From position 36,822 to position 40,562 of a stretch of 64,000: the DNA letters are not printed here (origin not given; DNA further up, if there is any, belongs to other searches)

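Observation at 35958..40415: Uncharacterised two-gene module: a GNAT-like enzyme plus a 1147-aa membrane-anchored protein carrying a degenerate copy of the same domain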

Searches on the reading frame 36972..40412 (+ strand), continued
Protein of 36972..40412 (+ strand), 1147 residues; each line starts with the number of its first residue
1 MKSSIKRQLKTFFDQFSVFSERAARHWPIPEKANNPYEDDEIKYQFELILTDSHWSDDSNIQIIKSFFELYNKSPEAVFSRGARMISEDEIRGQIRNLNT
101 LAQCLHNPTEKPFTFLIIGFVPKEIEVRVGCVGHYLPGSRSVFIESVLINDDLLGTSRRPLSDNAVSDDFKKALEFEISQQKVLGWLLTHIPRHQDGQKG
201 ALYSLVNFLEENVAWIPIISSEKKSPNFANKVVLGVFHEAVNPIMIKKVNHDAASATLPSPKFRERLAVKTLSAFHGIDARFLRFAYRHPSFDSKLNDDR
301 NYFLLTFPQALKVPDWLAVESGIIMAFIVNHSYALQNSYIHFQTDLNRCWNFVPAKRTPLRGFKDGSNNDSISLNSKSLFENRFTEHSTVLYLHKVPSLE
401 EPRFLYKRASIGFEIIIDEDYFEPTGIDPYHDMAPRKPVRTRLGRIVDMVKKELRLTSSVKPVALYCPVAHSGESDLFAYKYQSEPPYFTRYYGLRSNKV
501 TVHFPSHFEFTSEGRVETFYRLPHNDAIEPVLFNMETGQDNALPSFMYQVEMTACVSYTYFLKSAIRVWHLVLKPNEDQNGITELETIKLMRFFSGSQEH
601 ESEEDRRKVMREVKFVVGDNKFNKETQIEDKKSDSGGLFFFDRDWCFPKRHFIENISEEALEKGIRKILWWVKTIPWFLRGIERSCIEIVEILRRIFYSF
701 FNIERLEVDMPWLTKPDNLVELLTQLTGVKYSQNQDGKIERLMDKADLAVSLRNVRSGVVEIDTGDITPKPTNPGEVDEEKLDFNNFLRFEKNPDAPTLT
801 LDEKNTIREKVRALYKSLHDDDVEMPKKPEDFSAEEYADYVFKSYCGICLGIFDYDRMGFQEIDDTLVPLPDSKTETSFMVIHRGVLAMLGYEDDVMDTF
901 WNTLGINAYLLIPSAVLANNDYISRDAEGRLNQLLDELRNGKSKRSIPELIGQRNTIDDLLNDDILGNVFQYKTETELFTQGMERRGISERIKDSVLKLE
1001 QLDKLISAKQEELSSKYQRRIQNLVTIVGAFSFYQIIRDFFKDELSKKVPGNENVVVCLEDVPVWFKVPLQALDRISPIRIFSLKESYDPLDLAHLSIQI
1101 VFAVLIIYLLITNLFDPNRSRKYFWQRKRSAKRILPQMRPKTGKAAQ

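Call 50: find_encoding_contigs(protein=P0092, flank=6000, max_places=3)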
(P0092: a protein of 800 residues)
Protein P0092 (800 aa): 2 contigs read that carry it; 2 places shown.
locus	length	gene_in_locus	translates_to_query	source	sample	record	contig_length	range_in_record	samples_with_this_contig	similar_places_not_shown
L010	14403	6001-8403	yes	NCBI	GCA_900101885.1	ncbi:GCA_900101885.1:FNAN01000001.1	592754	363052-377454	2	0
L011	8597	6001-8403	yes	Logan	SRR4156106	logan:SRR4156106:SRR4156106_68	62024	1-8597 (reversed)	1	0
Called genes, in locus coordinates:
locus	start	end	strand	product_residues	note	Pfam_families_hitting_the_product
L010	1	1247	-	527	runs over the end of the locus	PF07690:MFS_1 (weak)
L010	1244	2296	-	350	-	PF25917:BSH_RND, PF25881:HH_YBHG (weak), PF25954:Beta-barrel_RND_2 (weak), PF25963:Beta-barrel_AAEA (weak), PF25990:Beta-barrel_YknX (weak)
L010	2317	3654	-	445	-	PF02321:OEP (faint)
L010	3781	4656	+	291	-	PF12833:HTH_18, PF00165:HTH_AraC (faint)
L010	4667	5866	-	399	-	PF23235:WHD_3rd_Lhr (weak), PF06224:AlkZ-like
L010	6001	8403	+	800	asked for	-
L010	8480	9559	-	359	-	PF06580:His_kinase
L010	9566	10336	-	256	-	PF12730:ABC2_membrane_4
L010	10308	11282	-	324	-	PF00005:ABC_tran, PF13304:AAA_21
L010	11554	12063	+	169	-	PF04542:Sigma70_r2, PF08281:Sigma70_r4_2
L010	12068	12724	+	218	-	-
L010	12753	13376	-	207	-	-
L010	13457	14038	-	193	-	PF00027:cNMP_binding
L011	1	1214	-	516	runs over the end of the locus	PF07690:MFS_1 (weak)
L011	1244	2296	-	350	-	PF25917:BSH_RND, PF25881:HH_YBHG (weak), PF25954:Beta-barrel_RND_2 (weak), PF25963:Beta-barrel_AAEA (weak), PF25990:Beta-barrel_YknX (weak)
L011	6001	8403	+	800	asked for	-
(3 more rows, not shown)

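Call 54: search_protein_families(library=pfam, proteins=[L005:9590-12160:+, P0092, P0098], max_evalue=0.01)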
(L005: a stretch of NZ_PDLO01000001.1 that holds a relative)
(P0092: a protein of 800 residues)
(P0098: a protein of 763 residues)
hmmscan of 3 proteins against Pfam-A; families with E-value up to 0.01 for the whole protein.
L005:9590-12160:+ (857 aa): 2 families
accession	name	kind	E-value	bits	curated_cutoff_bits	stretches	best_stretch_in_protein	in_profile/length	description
PF00583.31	Acetyltransf_1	-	0.00022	21.9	20.7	1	45-120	10-82/116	Acetyltransferase (GNAT) family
PF13508.13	Acetyltransf_7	-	0.00025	21.8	27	1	72-127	4-62/84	Acetyltransferase (GNAT) domain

P0092 (800 aa): 2 families
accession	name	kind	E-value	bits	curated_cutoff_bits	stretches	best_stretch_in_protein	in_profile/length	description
PF13508.13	Acetyltransf_7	-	4.7e-05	24.1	27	1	65-118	3-56/84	Acetyltransferase (GNAT) domain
PF00583.31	Acetyltransf_1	-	0.0014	19.3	20.7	1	34-117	4-87/116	Acetyltransferase (GNAT) family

P0098 (763 aa): 0 families

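Call 60: list_cluster_members(proteins=[P0038, P0071, P0066, P0072, P0104, P0118, P0076, P0098, P0060, P0087])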
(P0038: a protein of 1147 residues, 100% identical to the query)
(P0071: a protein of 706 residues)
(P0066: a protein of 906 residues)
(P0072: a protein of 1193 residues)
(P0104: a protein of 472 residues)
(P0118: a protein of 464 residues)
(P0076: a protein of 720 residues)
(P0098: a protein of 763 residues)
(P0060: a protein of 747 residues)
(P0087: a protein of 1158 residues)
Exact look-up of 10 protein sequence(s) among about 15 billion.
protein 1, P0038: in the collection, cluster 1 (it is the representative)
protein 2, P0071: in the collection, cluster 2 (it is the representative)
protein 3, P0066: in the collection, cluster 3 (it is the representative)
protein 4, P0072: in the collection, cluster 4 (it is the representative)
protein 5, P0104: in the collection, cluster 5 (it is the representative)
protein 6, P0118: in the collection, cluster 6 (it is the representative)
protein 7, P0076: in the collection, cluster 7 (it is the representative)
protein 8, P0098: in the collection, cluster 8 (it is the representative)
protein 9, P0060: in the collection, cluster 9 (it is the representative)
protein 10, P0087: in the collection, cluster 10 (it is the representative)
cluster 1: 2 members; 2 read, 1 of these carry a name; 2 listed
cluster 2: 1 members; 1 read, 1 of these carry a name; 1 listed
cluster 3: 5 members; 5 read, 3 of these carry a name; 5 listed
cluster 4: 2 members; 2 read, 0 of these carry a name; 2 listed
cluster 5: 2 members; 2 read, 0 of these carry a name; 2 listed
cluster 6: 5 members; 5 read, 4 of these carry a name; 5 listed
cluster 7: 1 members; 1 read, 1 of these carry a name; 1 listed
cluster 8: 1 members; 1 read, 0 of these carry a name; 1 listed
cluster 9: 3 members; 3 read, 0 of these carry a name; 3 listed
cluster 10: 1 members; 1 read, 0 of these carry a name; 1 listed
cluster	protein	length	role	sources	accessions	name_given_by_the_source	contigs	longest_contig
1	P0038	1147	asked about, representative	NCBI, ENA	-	-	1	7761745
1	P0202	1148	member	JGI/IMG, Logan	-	hypothetical protein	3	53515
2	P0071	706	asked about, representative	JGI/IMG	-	GNAT superfamily N-acetyltransferase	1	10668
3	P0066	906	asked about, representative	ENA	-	-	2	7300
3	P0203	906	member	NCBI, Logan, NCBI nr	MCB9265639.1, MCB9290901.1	MAG: GNAT family N-acetyltransferase [Lewinellaceae bacterium] | GNAT family N-acetyltransferase [Lewinellaceae bacterium]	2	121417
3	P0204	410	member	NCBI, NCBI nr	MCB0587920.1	MAG: hypothetical protein KDD06_21690, partial [Phaeodactylibacter sp.] | hypothetical protein [Phaeodactylibacter sp.]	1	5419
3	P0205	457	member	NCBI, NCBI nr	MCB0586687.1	MAG: GNAT family N-acetyltransferase, partial [Phaeodactylibacter sp.] | GNAT family N-acetyltransferase [Phaeodactylibacter sp.]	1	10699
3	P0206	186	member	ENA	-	-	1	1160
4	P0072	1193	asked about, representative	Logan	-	-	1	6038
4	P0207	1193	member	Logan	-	-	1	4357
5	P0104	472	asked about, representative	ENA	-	-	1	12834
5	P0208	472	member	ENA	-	-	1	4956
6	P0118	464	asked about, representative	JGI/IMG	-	hypothetical protein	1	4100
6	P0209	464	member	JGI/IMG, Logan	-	hypothetical protein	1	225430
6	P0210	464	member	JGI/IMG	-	hypothetical protein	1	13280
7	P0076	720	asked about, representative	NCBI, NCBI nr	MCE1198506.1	MAG: GNAT family N-acetyltransferase [Marinilabiliales bacterium] | GNAT family N-acetyltransferase [Marinilabiliales bacterium]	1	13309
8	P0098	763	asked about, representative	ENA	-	-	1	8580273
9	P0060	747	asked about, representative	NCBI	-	-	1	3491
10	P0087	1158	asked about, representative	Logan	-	-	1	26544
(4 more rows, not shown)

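Call 61: find_encoding_contigs(protein=P0118, flank=5000, max_places=3)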
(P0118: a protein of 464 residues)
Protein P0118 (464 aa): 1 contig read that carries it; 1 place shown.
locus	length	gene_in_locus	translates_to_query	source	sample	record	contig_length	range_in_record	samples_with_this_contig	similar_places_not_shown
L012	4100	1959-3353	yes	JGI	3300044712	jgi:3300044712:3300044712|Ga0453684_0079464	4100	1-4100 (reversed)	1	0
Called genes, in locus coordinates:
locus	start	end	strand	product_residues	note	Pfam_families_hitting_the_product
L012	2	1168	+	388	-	?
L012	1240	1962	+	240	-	PF00583:Acetyltransf_1 (weak)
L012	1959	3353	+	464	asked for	-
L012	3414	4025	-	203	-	PF01734:Patatin, PF19890:DUF6363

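Call 62: find_encoding_contigs(protein=P0104, flank=5000, max_places=3)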
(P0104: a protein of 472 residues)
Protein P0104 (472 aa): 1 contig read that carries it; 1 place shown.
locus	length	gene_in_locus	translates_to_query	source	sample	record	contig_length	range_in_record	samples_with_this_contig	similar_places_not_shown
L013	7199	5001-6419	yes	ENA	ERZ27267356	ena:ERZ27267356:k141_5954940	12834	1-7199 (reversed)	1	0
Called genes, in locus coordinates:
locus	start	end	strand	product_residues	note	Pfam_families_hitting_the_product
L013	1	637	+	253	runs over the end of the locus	PF00072:Response_reg, PF06490:FleQ (faint), PF00072:Response_reg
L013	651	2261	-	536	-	PF13229:Beta_helix, PF02415:Chlam_PMP (faint), PF18962:Por_Secre_tail (faint), PF13860:FlgD_ig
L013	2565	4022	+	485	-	PF00144:Beta-lactamase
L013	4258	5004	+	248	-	-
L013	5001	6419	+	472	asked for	-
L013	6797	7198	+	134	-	?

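Call 63: find_encoding_contigs(protein=P0150, flank=4000, max_places=2)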
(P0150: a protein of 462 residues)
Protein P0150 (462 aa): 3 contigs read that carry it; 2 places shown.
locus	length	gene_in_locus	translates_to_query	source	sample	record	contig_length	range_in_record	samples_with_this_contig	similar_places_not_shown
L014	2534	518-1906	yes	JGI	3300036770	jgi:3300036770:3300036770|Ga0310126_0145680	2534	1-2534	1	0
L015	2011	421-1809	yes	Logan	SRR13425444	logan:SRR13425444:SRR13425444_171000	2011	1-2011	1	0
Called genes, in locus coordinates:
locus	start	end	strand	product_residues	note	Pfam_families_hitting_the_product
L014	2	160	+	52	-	?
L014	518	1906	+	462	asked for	-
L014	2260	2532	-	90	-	?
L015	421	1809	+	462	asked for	-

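Call 64: find_encoding_contigs(protein=P0069, flank=4000, max_places=2)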
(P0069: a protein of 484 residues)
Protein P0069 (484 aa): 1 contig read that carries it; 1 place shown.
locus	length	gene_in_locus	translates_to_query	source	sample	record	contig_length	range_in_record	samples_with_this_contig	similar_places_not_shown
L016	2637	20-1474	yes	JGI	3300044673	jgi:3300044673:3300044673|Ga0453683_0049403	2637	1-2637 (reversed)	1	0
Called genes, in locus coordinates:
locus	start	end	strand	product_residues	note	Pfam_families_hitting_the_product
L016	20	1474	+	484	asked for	-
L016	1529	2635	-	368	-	?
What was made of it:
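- Tried and rejected: Contexts L014-L016 were too short to say whether a GNAT gene precedes those GNAT-less forms (calls 63, 64).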

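Call 65: find_encoding_contigs(protein=P0128, flank=4000, max_places=2)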
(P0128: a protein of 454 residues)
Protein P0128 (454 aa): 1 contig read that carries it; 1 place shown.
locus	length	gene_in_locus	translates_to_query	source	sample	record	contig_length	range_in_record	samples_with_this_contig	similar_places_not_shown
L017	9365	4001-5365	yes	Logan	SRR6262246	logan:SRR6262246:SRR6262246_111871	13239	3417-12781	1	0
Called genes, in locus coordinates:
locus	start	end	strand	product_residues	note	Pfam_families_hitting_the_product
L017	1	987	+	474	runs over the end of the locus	PF01743:PolyA_pol, PF12627:PolyA_pol_RNAbd, PF01966:HD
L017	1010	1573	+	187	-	PF07929:PRiA4_ORF3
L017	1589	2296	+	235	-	PF13489:Methyltransf_23, PF08241:Methyltransf_11 (weak), PF13649:Methyltransf_25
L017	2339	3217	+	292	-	PF02629:CoA_binding, PF13380:CoA_binding_2 (weak), PF13607:Succ_CoA_lig, PF00549:Ligase_CoA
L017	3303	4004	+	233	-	-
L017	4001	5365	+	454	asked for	-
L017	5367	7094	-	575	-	PF14121:Porin_10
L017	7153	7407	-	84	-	PF01649:Ribosomal_S20p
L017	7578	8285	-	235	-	-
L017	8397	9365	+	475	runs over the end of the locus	?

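Call 66: find_encoding_contigs(protein=P0060, flank=4000, max_places=2)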
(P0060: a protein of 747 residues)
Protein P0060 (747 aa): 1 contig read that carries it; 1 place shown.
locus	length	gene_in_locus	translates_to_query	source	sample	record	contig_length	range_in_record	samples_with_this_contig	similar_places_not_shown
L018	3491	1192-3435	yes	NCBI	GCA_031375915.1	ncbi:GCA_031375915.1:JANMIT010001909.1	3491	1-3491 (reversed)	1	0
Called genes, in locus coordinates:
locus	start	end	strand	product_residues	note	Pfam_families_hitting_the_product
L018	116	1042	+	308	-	-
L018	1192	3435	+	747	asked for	-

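Call 80: search_protein_families(library=pfam, proteins=[L003:7370-8791:+, L012:1240-1959:+, L013:4258-5001:+, L017:3303-4001:+], max_evalue=0.01)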
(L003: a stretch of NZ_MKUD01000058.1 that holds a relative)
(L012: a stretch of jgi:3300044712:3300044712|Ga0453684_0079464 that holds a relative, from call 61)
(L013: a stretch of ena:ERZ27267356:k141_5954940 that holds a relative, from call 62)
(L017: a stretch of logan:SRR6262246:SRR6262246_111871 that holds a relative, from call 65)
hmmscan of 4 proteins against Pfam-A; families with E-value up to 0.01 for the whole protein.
L003:7370-8791:+ (474 aa): 2 families
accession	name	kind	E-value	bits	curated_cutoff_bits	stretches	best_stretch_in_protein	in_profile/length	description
PF00583.31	Acetyltransf_1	-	0.00014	22.6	20.7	1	80-188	6-104/116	Acetyltransferase (GNAT) family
PF13508.13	Acetyltransf_7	-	0.0013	19.5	27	1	114-166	5-54/84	Acetyltransferase (GNAT) domain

L012:1240-1959:+ (240 aa): 2 families
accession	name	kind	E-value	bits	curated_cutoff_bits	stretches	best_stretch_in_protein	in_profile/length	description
PF00583.31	Acetyltransf_1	-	1.4e-06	29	20.7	1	20-102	4-81/116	Acetyltransferase (GNAT) family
PF13508.13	Acetyltransf_7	-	7.2e-05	23.5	27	1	54-119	2-62/84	Acetyltransferase (GNAT) domain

L013:4258-5001:+ (248 aa): 2 families
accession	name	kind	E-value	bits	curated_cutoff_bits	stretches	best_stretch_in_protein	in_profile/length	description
PF00583.31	Acetyltransf_1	-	0.00028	21.6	20.7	1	60-143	34-107/116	Acetyltransferase (GNAT) family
PF13508.13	Acetyltransf_7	-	0.0063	17.3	27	0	74-126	13-61/84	Acetyltransferase (GNAT) domain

L017:3303-4001:+ (233 aa): 2 families
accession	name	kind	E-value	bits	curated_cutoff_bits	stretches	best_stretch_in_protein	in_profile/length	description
PF00583.31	Acetyltransf_1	-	0.00034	21.3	20.7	1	21-103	3-83/116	Acetyltransferase (GNAT) family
PF13508.13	Acetyltransf_7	-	0.0089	16.8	27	0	59-103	8-52/84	Acetyltransferase (GNAT) domain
